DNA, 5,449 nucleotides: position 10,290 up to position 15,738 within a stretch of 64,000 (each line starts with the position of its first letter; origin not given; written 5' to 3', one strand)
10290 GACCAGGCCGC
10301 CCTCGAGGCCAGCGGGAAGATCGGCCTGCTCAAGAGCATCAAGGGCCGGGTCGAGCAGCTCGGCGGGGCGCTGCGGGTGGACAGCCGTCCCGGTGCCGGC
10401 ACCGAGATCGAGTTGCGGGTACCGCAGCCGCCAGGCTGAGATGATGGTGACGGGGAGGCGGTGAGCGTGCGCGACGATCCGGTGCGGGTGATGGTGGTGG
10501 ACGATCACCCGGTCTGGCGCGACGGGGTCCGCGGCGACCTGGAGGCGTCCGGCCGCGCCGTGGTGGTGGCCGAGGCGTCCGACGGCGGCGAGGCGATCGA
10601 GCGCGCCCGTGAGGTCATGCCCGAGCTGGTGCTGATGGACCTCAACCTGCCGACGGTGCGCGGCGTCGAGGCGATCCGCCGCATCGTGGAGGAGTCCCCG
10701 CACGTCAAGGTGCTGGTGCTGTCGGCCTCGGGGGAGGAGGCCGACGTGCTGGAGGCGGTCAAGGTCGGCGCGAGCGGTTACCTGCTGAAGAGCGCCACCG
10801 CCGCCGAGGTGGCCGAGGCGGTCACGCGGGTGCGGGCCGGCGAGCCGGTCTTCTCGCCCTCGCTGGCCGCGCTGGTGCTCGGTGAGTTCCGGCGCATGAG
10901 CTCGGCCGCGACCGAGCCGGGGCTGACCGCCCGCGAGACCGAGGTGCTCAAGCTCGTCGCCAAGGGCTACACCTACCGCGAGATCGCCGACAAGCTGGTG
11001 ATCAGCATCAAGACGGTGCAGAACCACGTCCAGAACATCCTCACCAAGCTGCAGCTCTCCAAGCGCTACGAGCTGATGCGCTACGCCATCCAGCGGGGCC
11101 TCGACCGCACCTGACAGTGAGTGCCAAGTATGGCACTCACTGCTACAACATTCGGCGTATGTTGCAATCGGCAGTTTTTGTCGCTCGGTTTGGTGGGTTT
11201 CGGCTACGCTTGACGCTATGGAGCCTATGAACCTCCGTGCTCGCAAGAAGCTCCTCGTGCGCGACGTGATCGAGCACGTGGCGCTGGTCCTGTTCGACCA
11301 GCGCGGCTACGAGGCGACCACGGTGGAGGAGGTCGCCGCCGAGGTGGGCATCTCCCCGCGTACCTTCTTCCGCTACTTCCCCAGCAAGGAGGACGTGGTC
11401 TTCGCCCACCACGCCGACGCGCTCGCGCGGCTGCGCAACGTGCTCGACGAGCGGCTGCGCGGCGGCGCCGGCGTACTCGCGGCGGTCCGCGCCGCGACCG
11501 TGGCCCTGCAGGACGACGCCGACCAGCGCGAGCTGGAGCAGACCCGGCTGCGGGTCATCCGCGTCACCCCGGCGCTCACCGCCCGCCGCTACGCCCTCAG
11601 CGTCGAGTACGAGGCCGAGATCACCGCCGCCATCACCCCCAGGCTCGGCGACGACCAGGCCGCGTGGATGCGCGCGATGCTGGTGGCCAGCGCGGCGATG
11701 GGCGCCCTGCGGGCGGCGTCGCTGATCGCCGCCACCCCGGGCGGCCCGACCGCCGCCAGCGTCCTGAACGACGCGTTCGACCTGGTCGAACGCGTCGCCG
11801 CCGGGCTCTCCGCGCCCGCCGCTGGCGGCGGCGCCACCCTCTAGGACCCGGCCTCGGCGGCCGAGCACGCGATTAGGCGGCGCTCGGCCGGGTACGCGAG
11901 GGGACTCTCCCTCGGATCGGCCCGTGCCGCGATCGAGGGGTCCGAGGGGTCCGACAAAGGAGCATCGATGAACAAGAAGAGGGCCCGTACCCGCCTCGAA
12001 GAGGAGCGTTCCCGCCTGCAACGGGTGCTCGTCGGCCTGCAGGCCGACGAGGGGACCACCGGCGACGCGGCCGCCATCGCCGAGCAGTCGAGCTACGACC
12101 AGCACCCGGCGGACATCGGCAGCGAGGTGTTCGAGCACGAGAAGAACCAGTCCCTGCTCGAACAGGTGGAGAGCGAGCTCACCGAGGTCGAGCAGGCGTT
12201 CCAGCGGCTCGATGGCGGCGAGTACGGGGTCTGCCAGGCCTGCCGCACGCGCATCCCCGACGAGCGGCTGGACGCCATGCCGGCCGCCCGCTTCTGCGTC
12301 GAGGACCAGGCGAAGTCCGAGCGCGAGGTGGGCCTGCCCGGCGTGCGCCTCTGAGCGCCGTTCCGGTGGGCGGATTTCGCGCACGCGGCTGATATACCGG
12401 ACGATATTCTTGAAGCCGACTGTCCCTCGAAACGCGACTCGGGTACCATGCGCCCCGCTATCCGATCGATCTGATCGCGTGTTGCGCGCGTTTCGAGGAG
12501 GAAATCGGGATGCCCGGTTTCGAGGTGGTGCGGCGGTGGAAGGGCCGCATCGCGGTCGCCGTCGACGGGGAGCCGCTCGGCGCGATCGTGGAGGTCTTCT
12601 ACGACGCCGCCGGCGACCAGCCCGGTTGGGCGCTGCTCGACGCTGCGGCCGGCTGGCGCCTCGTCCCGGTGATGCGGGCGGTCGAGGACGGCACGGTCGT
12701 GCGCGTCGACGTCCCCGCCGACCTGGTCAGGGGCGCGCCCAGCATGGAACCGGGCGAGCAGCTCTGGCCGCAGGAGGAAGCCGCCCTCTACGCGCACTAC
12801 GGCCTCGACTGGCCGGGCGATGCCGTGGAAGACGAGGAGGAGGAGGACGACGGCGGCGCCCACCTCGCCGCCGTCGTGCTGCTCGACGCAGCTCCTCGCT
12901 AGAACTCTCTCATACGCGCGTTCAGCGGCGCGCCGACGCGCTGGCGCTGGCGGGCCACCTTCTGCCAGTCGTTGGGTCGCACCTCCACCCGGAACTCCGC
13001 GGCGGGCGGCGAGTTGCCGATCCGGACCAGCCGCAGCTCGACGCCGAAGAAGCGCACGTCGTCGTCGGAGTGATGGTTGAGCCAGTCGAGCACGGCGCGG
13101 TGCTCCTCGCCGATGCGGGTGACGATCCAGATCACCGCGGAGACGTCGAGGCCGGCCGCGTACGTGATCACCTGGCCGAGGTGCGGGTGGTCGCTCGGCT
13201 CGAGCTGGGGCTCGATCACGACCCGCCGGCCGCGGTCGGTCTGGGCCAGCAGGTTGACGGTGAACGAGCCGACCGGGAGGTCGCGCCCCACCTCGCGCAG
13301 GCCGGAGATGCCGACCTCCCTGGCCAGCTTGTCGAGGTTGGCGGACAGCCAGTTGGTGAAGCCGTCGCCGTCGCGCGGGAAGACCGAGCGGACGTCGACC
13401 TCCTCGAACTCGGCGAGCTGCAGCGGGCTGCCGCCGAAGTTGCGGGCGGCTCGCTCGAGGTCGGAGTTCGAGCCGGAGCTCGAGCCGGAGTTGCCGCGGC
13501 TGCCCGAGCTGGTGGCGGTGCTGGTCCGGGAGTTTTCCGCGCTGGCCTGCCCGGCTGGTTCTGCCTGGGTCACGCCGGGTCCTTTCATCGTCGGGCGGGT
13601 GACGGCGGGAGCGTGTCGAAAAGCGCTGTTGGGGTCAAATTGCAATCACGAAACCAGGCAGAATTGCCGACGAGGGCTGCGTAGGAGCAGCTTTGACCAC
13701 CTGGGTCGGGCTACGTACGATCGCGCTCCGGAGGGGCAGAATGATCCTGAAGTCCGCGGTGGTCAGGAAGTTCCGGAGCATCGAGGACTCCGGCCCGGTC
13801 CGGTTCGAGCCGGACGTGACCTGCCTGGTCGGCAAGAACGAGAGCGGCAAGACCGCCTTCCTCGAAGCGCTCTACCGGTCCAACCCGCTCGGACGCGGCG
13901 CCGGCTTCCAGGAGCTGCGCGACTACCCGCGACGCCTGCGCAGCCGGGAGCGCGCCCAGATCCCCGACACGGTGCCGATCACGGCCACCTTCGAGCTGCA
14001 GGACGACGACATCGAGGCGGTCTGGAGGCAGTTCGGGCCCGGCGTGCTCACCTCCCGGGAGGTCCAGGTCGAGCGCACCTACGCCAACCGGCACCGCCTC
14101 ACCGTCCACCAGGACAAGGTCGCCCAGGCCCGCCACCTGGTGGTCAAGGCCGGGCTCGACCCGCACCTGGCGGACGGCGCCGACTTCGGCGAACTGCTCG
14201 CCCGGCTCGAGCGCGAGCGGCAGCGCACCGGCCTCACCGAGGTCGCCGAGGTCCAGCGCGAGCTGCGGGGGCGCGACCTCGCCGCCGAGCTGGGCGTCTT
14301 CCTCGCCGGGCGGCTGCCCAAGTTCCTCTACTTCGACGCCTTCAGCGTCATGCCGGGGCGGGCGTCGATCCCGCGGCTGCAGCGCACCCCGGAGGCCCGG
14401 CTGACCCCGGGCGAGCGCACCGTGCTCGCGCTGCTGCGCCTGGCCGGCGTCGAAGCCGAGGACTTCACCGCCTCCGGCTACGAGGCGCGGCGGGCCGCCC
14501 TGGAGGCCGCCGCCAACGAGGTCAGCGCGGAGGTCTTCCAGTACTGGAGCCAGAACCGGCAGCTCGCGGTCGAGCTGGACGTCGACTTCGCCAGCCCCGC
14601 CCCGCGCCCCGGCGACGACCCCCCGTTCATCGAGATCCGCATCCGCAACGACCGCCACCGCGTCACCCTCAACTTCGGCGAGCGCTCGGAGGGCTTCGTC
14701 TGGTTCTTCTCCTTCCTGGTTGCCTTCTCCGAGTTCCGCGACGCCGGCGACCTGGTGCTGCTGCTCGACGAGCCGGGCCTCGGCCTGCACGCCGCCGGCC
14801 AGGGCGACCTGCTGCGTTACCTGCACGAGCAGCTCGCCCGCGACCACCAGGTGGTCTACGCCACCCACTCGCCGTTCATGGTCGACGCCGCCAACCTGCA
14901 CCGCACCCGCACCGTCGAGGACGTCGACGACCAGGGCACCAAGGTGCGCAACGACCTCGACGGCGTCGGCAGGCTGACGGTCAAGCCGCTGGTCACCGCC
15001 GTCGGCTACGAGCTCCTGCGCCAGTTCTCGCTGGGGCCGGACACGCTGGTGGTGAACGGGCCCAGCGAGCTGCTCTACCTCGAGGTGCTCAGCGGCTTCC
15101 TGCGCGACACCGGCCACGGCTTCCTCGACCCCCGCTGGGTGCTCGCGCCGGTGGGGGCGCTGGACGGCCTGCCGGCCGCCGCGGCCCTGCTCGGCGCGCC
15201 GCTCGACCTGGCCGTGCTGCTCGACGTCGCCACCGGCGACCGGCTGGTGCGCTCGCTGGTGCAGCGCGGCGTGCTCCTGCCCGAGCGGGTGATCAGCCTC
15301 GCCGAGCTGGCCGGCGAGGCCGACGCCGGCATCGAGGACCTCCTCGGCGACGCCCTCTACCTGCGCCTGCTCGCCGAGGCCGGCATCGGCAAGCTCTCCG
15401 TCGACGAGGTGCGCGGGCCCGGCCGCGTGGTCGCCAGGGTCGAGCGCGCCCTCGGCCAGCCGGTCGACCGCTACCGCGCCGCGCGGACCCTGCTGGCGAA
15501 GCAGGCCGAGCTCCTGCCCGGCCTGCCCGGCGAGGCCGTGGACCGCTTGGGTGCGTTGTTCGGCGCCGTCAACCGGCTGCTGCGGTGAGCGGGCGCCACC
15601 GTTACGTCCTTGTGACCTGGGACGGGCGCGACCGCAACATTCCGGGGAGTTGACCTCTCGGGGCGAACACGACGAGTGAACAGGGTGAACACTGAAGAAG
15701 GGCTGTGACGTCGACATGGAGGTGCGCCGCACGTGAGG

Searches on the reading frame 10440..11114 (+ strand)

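Call 34: search_protein_families(library=pfam, proteins=[window:10440-11114:+], max_evalue=1)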
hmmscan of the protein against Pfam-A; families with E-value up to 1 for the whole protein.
window:10440-11114:+ (224 aa): 17 families
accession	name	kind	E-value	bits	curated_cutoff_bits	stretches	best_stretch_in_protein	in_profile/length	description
PF00072.30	Response_reg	-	7.8e-26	90.9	30.2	1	17-128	1-110/111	Response regulator receiver domain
PF00196.25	GerE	-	3.3e-17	62.3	23.5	1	162-216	3-57/57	Bacterial regulatory proteins, luxR family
PF08281.18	Sigma70_r4_2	-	6.8e-07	29.3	25.7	1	162-204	11-54/54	Sigma-70, region 4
PF04545.22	Sigma70_r4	-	1.4e-05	24.9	24.1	1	161-205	4-49/50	Sigma-70, region 4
PF13384.12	HTH_23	-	0.00015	21.9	24.6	1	168-198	9-39/50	Homeodomain-like domain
PF13518.12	HTH_28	-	0.00087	19.8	25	1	168-199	4-35/52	Helix-turn-helix domain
PF14493.12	HTH_40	-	0.0052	17.5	27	1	168-203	4-39/89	Helix-turn-helix domain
PF04967.18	HTH_10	-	0.017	15.3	23.1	1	175-204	22-51/53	HTH DNA binding domain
PF07638.17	Sigma70_ECF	-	0.023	15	21.1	1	167-205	144-180/185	ECF sigma factor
PF13936.12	HTH_38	-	0.029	14.6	27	1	170-198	14-42/44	Helix-turn-helix domain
PF02796.21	HTH_7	-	0.034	14.7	23.8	1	168-193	13-38/45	Helix-turn-helix domain of resolvase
PF01371.25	Trp_repressor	-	0.037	14.5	27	1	167-201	39-73/88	Trp repressor protein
PF08279.18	HTH_11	-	0.045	14.1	25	1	170-201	6-40/55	HTH domain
PF24409.1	wHTH-PRTase_assc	-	0.057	13.9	27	1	168-212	2-47/83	wHTH-PRTase associated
PF24048.1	LRR_NXF1-5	-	0.061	13.3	30.5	1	57-97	50-90/142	NXF1/2/3/5 leucine-rich repeat domain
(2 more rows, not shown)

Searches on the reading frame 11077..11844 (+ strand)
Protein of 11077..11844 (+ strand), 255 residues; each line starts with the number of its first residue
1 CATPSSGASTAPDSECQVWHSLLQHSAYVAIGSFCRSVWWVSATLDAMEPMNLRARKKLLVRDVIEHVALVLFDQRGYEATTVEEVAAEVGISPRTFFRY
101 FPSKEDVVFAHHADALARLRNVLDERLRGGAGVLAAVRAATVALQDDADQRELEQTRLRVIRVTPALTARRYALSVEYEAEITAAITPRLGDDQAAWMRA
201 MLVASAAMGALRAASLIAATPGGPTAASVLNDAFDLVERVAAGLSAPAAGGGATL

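Call 34: search_protein_families(library=pfam, proteins=[window:11077-11844:+], max_evalue=1)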
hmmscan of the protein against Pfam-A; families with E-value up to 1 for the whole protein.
window:11077-11844:+ (255 aa): 5 families
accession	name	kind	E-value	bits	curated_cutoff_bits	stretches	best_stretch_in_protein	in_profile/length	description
PF00440.29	TetR_N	-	4.6e-16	58.8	24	1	68-110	4-46/47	Bacterial regulatory proteins, tetR family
PF17754.6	TetR_C_14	-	2.2e-05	24.7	22.7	1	133-239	3-109/112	MftR C-terminal domain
PF13384.12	HTH_23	-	0.013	15.8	24.6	1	80-100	17-37/50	Homeodomain-like domain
PF02796.21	HTH_7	-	0.025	15.2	23.8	1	81-103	22-44/45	Helix-turn-helix domain of resolvase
PF13022.12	HTH_Tnp_1_2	-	0.039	14.5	27.9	1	74-106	20-52/122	Helix-turn-helix of insertion element transposase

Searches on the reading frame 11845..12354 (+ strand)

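Call 60: search_protein_families(library=pfam, proteins=[window:11845-12354:+], max_evalue=0.001)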
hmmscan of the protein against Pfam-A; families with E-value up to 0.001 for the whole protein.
window:11845-12354:+ (169 aa): 1 family
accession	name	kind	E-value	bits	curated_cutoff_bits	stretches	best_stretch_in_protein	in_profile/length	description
PF01258.23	zf-dskA_traR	-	4.8e-08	33.3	24.9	1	125-160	1-36/36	Prokaryotic dksA/traR C4-type zinc finger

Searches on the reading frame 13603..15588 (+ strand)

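Call 9: search_protein_families(library=pfam, proteins=[window:13603-15588:+], max_evalue=0.01)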
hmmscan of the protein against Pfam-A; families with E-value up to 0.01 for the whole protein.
window:13603-15588:+ (661 aa): 4 families
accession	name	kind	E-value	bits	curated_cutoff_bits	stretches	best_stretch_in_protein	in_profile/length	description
PF13304.12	AAA_21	-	1.2e-14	55.5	27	2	334-428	220-304/304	AAA domain, putative AbiEii toxin, Type IV TA system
PF13175.12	AAA_15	-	1.3e-14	55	32.1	2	47-91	1-44/374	AAA ATPase domain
PF02463.25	SMC_N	-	3.2e-06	27.2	40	1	49-428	2-203/220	RecF/RecN/SMC N terminal domain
PF13476.12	AAA_23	-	1e-05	26.7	27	1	55-90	5-39/201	AAA domain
